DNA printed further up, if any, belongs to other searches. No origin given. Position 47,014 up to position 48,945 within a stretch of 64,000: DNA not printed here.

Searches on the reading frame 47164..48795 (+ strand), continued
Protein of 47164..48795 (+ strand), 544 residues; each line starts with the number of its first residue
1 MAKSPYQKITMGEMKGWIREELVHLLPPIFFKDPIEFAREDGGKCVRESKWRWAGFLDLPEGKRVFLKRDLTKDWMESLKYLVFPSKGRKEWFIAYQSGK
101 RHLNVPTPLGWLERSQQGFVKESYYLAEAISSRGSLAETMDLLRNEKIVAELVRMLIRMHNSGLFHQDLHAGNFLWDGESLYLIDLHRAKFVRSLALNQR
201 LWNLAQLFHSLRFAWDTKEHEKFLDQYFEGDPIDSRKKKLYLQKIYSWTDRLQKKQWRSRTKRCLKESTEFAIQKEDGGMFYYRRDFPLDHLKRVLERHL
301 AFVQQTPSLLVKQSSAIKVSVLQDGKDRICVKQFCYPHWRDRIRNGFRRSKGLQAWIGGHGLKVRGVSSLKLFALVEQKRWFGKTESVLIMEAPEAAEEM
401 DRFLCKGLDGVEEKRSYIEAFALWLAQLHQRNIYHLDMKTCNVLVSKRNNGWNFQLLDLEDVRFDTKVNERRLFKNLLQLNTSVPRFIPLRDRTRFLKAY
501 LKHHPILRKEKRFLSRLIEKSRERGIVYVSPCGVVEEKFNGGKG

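Call 43: search_protein_families(library=pfam, proteins=[L017:1420-2394:+, L017:2522-3634:+, L017:3647-4381:+, L017:4721-6223:+, L017:6430-7389:+, L017:7377-8591:+, L017:8641-9801:+, L017:11563-13278:+, L017:13322-13876:+, L017:13890-14498:+], max_evalue=0.0001)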
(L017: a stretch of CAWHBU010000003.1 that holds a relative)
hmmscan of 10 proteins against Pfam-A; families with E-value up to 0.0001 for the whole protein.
L017:1420-2394:+ (325 aa): 3 families
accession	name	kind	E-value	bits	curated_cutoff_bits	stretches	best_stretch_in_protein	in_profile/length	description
PF01408.29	GFO_IDH_MocA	-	7.2e-21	75.5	24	1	2-117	2-120/120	Oxidoreductase family, NAD-binding Rossmann fold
PF02894.22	GFO_IDH_MocA_C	-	3.8e-17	63.3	22.9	1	129-319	1-217/218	Oxidoreductase family, C-terminal alpha/beta domain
PF22725.1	GFO_IDH_MocA_C3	-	2e-12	47.6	27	1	127-233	3-123/124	GFO/IDH/MocA C-terminal domain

L017:2522-3634:+ (371 aa): 2 families
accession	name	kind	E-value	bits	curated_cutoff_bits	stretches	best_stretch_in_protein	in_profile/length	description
PF01041.23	DegT_DnrJ_EryC1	-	8.2e-116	387.6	19.8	1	10-364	3-360/360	DegT/DnrJ/EryC1/StrS aminotransferase family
PF00155.27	Aminotran_1_2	-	3.6e-06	26.9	19.7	1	33-119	44-141/361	Aminotransferase class I and II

L017:3647-4381:+ (245 aa): 3 families
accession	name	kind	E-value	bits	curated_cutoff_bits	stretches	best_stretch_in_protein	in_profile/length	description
PF00535.33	Glycos_transf_2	-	1.9e-32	112.9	23.3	1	14-174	1-166/168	Glycosyl transferase family 2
PF13641.12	Glyco_tranf_2_3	-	2.5e-07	31.4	27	1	13-177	3-176/230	Glycosyltransferase like family 2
PF10111.15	Glyco_tranf_2_2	-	1.5e-05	25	27.3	0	14-115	1-102/276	Glycosyltransferase like family 2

L017:4721-6223:+ (501 aa): 2 families
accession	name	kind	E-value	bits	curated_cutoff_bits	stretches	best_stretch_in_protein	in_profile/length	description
PF13231.12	PMT_2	-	2.8e-20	73.6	26.1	1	19-188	1-159/160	Dolichyl-phosphate-mannose-protein mannosyltransferase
PF02366.24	PMT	-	1.1e-16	61.6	22.7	1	9-191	50-234/245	Dolichyl-phosphate-mannose-protein mannosyltransferase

L017:6430-7389:+ (320 aa): 1 family
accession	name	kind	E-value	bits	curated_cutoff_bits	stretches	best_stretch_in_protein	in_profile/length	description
PF01408.29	GFO_IDH_MocA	-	6.4e-17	62.8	24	1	5-115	2-107/120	Oxidoreductase family, NAD-binding Rossmann fold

L017:7377-8591:+ (405 aa): 2 families
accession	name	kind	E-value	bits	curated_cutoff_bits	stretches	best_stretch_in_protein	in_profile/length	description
PF04055.27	Radical_SAM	-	2.4e-21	77.1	29.5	1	55-191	3-143/166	Radical SAM superfamily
PF13353.11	Fer4_12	-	1.1e-05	26.2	22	1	57-141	13-100/137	4Fe-4S single cluster domain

L017:8641-9801:+ (387 aa): 6 families
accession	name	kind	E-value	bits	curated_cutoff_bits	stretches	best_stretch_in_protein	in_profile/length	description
PF00534.26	Glycos_transf_1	-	2.6e-25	89.4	26.4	1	197-358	9-171/172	Glycosyl transferases group 1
PF13692.12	Glyco_trans_1_4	-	3.4e-24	86.2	27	1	205-345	3-142/142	Glycosyl transferases group 1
PF13439.12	Glyco_transf_4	-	2.3e-18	67.2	28.5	1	20-183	9-170/170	Glycosyltransferase Family 4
PF13579.12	Glyco_trans_4_4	-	4.4e-10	40.6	29.7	1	14-173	2-153/158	Glycosyl transferase 4-like domain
PF13524.12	Glyco_trans_1_2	-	2.3e-07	31.3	25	1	297-373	67-142/144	Glycosyl transferase-like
PF13477.12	Glyco_trans_4_2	-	5.5e-05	23.8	23.4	0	19-123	13-104/139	Glycosyl transferase 4-like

L017:11563-13278:+ (572 aa): 2 families
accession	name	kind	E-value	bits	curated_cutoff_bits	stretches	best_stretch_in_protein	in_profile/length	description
PF02366.24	PMT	-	8.7e-22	78.3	22.7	1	48-262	15-232/245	Dolichyl-phosphate-mannose-protein mannosyltransferase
PF13231.12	PMT_2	-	1.9e-20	74.1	26.1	1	91-259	1-159/160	Dolichyl-phosphate-mannose-protein mannosyltransferase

L017:13322-13876:+ (185 aa): 1 family
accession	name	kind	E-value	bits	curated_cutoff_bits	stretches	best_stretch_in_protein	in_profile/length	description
PF04191.18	PEMT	-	3.9e-08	34.1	25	1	49-125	27-104/105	Phospholipid methyltransferase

L017:13890-14498:+ (203 aa): 0 families

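Call 60: find_homologous_proteins(query=P0141, max_evalue=1e-10)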
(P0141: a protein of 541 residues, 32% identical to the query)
Query P0141 (541 aa): 184 proteins with E <= 1e-10 among 8000 candidates; the best 120 are listed.
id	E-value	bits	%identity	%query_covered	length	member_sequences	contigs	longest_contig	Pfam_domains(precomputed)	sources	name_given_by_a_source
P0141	0.0e+0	1230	100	100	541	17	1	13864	PF06293.21,PF00069.32,PF03109.23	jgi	-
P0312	0.0e+0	1083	90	100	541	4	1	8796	PF06293.21,PF00069.32,PF03109.23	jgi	-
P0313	3.6e-240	816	69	100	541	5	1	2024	PF06293.21,PF00069.32,PF03109.23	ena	-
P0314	4.6e-235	799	66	100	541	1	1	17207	PF06293.21,PF00069.32,PF03109.23,PF17667.8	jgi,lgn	jgi:tRNA A-37 threonylcarbamoyl transferase component Bud32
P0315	3.6e-228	777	64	100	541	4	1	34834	PF06293.21,PF00069.32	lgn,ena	-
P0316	3.1e-194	665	58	100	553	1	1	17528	PF06293.21,PF07714.24,PF00069.32,PF03109.23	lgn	-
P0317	2.9e-141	490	46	99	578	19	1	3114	PF06293.21,PF07714.24,PF00069.32,PF03109.23,PF01636.30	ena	-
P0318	2.3e-138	480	46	99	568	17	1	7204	PF06293.21,PF00069.32,PF03109.23,PF01636.30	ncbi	-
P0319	2.9e-137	477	45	99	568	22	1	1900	PF06293.21,PF00069.32,PF03109.23,PF01636.30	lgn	-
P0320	5.5e-137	476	44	99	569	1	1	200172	PF06293.21,PF00069.32,PF03109.23,PF01636.30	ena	-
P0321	2.5e-136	474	45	99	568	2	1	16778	PF06293.21,PF07714.24,PF00069.32,PF03109.23,PF01163.29,PF17667.8,PF01636.30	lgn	-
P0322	1.6e-135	471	45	99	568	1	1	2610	PF06293.21,PF00069.32,PF03109.23,PF01636.30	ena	-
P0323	1.8e-135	471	45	99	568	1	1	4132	PF06293.21,PF00069.32,PF03109.23,PF01636.30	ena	-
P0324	5.2e-135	469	45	99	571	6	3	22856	PF06293.21,PF00069.32,PF03109.23,PF01636.30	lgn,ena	-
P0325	6.9e-135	469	43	100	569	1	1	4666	PF06293.21,PF00069.32,PF03109.23,PF01636.30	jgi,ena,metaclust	metaclust:\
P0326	1.4e-134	468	44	99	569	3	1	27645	PF06293.21,PF00069.32,PF03109.23,PF01636.30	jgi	jgi:tRNA A-37 threonylcarbamoyl transferase component Bud32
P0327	1.4e-134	468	44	99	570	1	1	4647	PF06293.21,PF07714.24,PF00069.32,PF03109.23,PF01163.29,PF01636.30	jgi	-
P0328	1.4e-134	468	44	99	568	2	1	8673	PF06293.21,PF07714.24,PF00069.32,PF01163.29,PF01636.30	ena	-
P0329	4.5e-134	466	44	99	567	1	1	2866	PF06293.21,PF07714.24,PF00069.32,PF03109.23,PF01163.29,PF01636.30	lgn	-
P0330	8.5e-134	465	44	99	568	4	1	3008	PF06293.21,PF07714.24,PF00069.32,PF03109.23,PF01636.30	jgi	-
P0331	1.2e-133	465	44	99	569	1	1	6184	PF06293.21,PF00069.32,PF03109.23,PF01163.29,PF01636.30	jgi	jgi:tRNA A-37 threonylcarbamoyl transferase component Bud32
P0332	1.3e-133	465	44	99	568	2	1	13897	PF06293.21,PF07714.24,PF00069.32,PF03109.23,PF01636.30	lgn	-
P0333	3.2e-133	463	44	99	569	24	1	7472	PF06293.21,PF00069.32,PF03109.23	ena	-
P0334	1.3e-132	461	43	99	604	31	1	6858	PF06293.21,PF07714.24,PF00069.32,PF03109.23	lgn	-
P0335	3.6e-132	460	44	99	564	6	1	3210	PF06293.21,PF07714.24,PF00069.32,PF03109.23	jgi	jgi:tRNA A-37 threonylcarbamoyl transferase component Bud32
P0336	5.3e-132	459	43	99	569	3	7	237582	PF06293.21,PF00069.32,PF03109.23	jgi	jgi:tRNA A-37 threonylcarbamoyl transferase component Bud32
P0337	1.0e-130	455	44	99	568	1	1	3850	PF06293.21,PF00069.32,PF03109.23,PF01636.30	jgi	jgi:tRNA A-37 threonylcarbamoyl transferase component Bud32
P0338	3.0e-130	453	44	99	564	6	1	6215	PF06293.21,PF07714.24,PF00069.32,PF03109.23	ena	-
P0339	3.0e-130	453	45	94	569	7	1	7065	PF06293.21,PF00069.32,PF03109.23,PF01636.30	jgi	-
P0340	7.1e-130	452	43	99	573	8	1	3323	PF06293.21,PF00069.32,PF03109.23,PF01636.30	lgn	-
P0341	2.1e-129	451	44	99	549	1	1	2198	PF06293.21,PF07714.24,PF00069.32,PF03109.23,PF01636.30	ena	-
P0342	2.2e-128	447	43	99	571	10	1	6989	PF06293.21,PF07714.24,PF00069.32,PF01636.30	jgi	jgi:tRNA A-37 threonylcarbamoyl transferase component Bud32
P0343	4.0e-128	446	44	99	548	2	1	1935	PF06293.21,PF00069.32,PF03109.23,PF01636.30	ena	-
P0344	9.2e-128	445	44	99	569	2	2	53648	PF06293.21,PF00069.32,PF03109.23,PF01636.30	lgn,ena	-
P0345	1.2e-127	445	42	100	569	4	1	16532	PF06293.21,PF07714.24,PF00069.32,PF03109.23,PF01636.30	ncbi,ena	-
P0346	3.3e-126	440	42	99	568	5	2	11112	PF06293.21,PF00069.32,PF03109.23,PF01636.30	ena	-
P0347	4.6e-125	436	44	91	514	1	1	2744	PF06293.21,PF00069.32,PF03109.23,PF01636.30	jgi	jgi:tRNA A-37 threonylcarbamoyl transferase component Bud32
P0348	3.2e-123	430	41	99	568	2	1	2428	PF06293.21,PF07714.24,PF00069.32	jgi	-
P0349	9.6e-123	429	44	95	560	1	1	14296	PF06293.21,PF00069.32,PF01636.30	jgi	jgi:tRNA A-37 threonylcarbamoyl transferase component Bud32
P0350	7.7e-122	426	40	100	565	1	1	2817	PF06293.21,PF00069.32,PF01636.30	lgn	-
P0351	6.3e-121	423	43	95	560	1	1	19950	PF06293.21,PF00069.32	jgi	jgi:tRNA A-37 threonylcarbamoyl transferase component Bud32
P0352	3.6e-120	420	42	98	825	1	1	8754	PF06293.21,PF00069.32,PF03109.23,PF00535.33,PF01636.30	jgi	jgi:glycosyltransferase involved in cell wall biosynthesis/tRNA A-37 threonylcarbamoyl transferase c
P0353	5.0e-120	420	45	88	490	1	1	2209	PF06293.21,PF00069.32,PF03109.23,PF01636.30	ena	-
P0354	3.4e-119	417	43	95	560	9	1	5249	PF06293.21,PF00069.32,PF03109.23,PF01636.30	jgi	-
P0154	4.2e-116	407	42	100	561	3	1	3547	PF06293.21,PF00069.32,PF03109.23,PF01636.30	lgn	-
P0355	4.4e-115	403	39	99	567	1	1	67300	PF06293.21,PF07714.24,PF00069.32,PF03109.23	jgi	jgi:tRNA A-37 threonylcarbamoyl transferase component Bud32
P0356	3.0e-114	401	41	92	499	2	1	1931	PF06293.21,PF00069.32,PF01636.30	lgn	-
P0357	8.4e-114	399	41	95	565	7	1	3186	PF06293.21,PF07714.24,PF00069.32,PF03109.23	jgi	jgi:tRNA A-37 threonylcarbamoyl transferase component Bud32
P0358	1.2e-112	395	41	95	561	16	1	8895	PF06293.21,PF00069.32,PF03109.23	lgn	-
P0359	1.2e-112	395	41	96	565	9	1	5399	PF06293.21,PF07714.24,PF00069.32,PF10707.16,PF03109.23,PF01636.30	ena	-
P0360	1.7e-112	395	41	99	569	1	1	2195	PF06293.21,PF07714.24,PF00069.32,PF03109.23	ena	-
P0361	2.0e-112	395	43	92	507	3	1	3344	PF06293.21,PF00069.32,PF01636.30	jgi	jgi:serine/threonine protein kinase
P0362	2.5e-112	394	41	95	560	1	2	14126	PF06293.21,PF00069.32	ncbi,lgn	-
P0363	1.4e-111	392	40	100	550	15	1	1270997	PF06293.21,PF00069.32,PF03109.23,PF01636.30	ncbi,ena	-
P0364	3.0e-111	391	39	99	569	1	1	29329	PF06293.21,PF07714.24,PF00069.32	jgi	jgi:tRNA A-37 threonylcarbamoyl transferase component Bud32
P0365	4.7e-111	390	40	100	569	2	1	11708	PF06293.21,PF07714.24,PF00069.32,PF03109.23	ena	-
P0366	5.1e-111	390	41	95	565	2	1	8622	PF06293.21,PF07714.24,PF00069.32,PF10707.16,PF03109.23,PF01636.30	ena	-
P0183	2.0e-110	388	41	95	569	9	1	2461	PF06293.21,PF07714.24,PF00069.32,PF03109.23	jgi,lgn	-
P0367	2.5e-110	388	40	95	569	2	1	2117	PF06293.21,PF07714.24,PF00069.32,PF03109.23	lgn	-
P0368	3.5e-109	384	41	95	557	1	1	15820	PF06293.21,PF00069.32,PF10707.16,PF01636.30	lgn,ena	-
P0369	2.9e-108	381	42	95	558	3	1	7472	PF06293.21,PF00069.32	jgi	jgi:tRNA A-37 threonylcarbamoyl transferase component Bud32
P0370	1.8e-107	378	39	99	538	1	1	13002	PF06293.21,PF00069.32,PF10707.16,PF01636.30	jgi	jgi:tRNA A-37 threonylcarbamoyl transferase component Bud32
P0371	1.9e-107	378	39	99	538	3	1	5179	PF06293.21,PF00069.32,PF10707.16,PF01636.30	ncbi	-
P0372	1.2e-106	376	41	95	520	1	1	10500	PF06293.21,PF00069.32,PF01636.30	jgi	-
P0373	1.4e-106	375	38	99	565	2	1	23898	PF06293.21,PF00069.32,PF10707.16,PF03109.23,PF01163.29,PF01636.30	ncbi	-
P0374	4.8e-106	374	40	96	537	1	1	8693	PF06293.21,PF07714.24,PF00069.32,PF01636.30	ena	-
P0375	1.1e-105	372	40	96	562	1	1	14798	PF06293.21,PF07714.24,PF00069.32,PF03109.23,PF01636.30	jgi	jgi:tRNA A-37 threonylcarbamoyl transferase component Bud32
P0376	1.4e-105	372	38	95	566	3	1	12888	PF06293.21,PF07714.24,PF00069.32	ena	-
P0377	2.1e-105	372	39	94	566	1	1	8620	PF06293.21,PF00069.32,PF10707.16,PF03109.23,PF01636.30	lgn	-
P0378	3.4e-105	371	38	96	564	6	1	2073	PF06293.21,PF07714.24,PF00069.32,PF03109.23,PF01636.30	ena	-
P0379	1.1e-104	369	39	99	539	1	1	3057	PF06293.21,PF00069.32,PF10707.16,PF01636.30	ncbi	-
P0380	1.5e-104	369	39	96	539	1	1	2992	PF06293.21,PF00069.32,PF10707.16,PF03109.23,PF17667.8,PF01636.30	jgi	jgi:tRNA A-37 threonylcarbamoyl transferase component Bud32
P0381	1.7e-104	368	38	99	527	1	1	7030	PF06293.21,PF00069.32,PF10707.16,PF01636.30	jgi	jgi:tRNA A-37 threonylcarbamoyl transferase component Bud32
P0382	4.7e-104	367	38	99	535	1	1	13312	PF06293.21,PF00069.32,PF10707.16,PF01636.30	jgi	jgi:tRNA A-37 threonylcarbamoyl transferase component Bud32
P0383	1.6e-103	365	39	99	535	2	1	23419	PF06293.21,PF00069.32,PF10707.16,PF01636.30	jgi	jgi:tRNA A-37 threonylcarbamoyl transferase component Bud32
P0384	2.5e-103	365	40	97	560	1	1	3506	PF06293.21,PF00069.32,PF01636.30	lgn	-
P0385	3.5e-103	364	40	94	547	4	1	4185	PF06293.21,PF07714.24,PF00069.32,PF17667.8,PF01636.30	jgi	jgi:tRNA A-37 threonylcarbamoyl transferase component Bud32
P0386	5.3e-103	364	38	96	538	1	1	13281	PF06293.21,PF07714.24,PF00069.32,PF10707.16,PF03109.23,PF01636.30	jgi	jgi:tRNA A-37 threonylcarbamoyl transferase component Bud32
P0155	7.6e-103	363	38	98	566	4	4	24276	PF06293.21,PF00069.32,PF03109.23,PF01636.30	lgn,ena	-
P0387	7.6e-103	363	40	95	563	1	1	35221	PF06293.21,PF00069.32,PF01163.29,PF17667.8,PF01636.30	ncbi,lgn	-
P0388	1.2e-102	362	40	89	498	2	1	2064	PF06293.21,PF07714.24,PF00069.32,PF03109.23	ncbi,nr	ncbi:MAG: lipopolysaccharide kinase InaA family protein, partial [Thermodesulfobacteriota bacterium]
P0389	1.2e-102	362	39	96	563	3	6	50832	PF06293.21,PF07714.24,PF00069.32,PF03109.23,PF01636.30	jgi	-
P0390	1.2e-102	362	38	99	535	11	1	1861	PF06293.21,PF00069.32,PF10707.16,PF17667.8,PF01636.30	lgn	-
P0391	1.5e-102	362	38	96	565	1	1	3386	PF06293.21,PF07714.24,PF00069.32,PF10707.16,PF03109.23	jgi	jgi:tRNA A-37 threonylcarbamoyl transferase component Bud32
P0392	3.2e-102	361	40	88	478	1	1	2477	PF06293.21,PF07714.24,PF00069.32,PF03109.23,PF01636.30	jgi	jgi:tRNA A-37 threonylcarbamoyl transferase component Bud32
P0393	4.1e-102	361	40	96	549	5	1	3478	PF06293.21,PF07714.24,PF00069.32,PF03109.23,PF01163.29,PF17667.8,PF01636.30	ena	-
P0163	4.4e-102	361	38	96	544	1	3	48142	PF06293.21,PF07714.24,PF00069.32,PF01636.30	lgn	-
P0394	6.3e-102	360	46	74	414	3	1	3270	PF06293.21,PF00069.32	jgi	jgi:tRNA A-37 threonylcarbamoyl transferase component Bud32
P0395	1.1e-101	359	37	99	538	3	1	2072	PF06293.21,PF07714.24,PF00069.32,PF10707.16,PF01636.30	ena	-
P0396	1.9e-100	355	40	94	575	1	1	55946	PF06293.21,PF00069.32,PF01163.29,PF17667.8,PF01636.30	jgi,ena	-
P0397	2.1e-100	355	38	96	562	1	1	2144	PF06293.21,PF00069.32,PF03109.23,PF01636.30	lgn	-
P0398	2.2e-100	355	38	99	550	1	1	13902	PF06293.21,PF00069.32,PF03109.23,PF17667.8,PF01636.30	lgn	-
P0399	2.8e-100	355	38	94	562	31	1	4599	PF06293.21,PF07714.24,PF00069.32,PF10707.16,PF03109.23,PF01636.30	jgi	jgi:tRNA A-37 threonylcarbamoyl transferase component Bud32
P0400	5.9e-100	354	38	99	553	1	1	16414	PF06293.21,PF07714.24,PF00069.32,PF01636.30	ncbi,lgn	-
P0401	1.0e-99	353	38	99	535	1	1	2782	PF06293.21,PF00069.32,PF10707.16,PF01636.30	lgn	-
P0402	1.0e-99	353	40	94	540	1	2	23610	PF06293.21,PF07714.24,PF00069.32,PF03109.23,PF01163.29,PF17667.8,PF01636.30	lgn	-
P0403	4.6e-99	351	36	99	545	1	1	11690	PF06293.21,PF00069.32,PF01636.30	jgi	-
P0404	1.0e-98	349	38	99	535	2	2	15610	PF06293.21,PF00069.32,PF10707.16,PF01636.30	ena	-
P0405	1.8e-98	349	38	95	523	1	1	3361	PF06293.21,PF07714.24,PF00069.32,PF10707.16,PF17667.8,PF01636.30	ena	-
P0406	5.5e-98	347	38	100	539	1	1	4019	PF06293.21,PF00069.32,PF01636.30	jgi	-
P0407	3.5e-97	344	38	99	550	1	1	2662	PF06293.21,PF00069.32,PF01636.30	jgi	-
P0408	7.2e-97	343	37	96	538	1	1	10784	PF06293.21,PF00069.32,PF01636.30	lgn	-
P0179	1.6e-96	342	38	94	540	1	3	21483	PF06293.21,PF00069.32,PF10707.16,PF01636.30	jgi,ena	-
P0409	4.2e-96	341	39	95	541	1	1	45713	PF06293.21,PF07714.24,PF00069.32,PF17667.8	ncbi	-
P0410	8.8e-96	340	38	94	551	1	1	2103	PF06293.21,PF00069.32,PF03109.23,PF01636.30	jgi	-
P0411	3.0e-95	338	37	96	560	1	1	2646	PF06293.21,PF00069.32,PF01636.30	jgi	jgi:tRNA A-37 threonylcarbamoyl transferase component Bud32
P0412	5.7e-95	337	38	94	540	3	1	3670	PF06293.21,PF00069.32,PF01163.29,PF17667.8,PF01636.30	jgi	-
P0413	1.1e-94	336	37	95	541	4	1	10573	PF06293.21,PF07714.24,PF00069.32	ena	-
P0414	1.8e-94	335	38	95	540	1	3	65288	PF06293.21,PF07714.24,PF00069.32,PF03109.23,PF01163.29,PF01636.30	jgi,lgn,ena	-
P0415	2.2e-94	335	37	96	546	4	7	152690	PF06293.21,PF00069.32,PF17667.8,PF01636.30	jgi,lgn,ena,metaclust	metaclust:\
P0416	3.4e-94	335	37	95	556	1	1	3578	PF06293.21,PF07714.24,PF00069.32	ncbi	-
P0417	1.3e-93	333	36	99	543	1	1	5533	PF06293.21,PF07714.24,PF00069.32,PF10707.16,PF01163.29,PF17667.8,PF01636.30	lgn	-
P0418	1.4e-93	333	37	95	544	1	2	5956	PF06293.21,PF00069.32,PF01636.30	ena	-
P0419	1.4e-93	333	38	95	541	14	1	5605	PF06293.21,PF07714.24,PF00069.32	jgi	jgi:tRNA A-37 threonylcarbamoyl transferase component Bud32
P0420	2.3e-93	332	37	96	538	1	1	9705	PF06293.21,PF00069.32,PF01636.30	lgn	-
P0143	6.6e-93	330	38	96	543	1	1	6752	PF06293.21,PF00069.32,PF01163.29,PF01636.30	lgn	-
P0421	7.0e-93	330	41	87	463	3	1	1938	PF06293.21,PF00069.32,PF03109.23,PF01636.30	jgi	jgi:tRNA A-37 threonylcarbamoyl transferase component Bud32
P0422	1.3e-92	329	38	99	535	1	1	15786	PF06293.21,PF07714.24,PF00069.32,PF03109.23,PF01163.29,PF17667.8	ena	-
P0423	2.3e-92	328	38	94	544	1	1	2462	PF06293.21,PF07714.24,PF00069.32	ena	-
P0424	2.7e-92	328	38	94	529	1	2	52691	PF06293.21,PF07714.24,PF00069.32,PF01636.30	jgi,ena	-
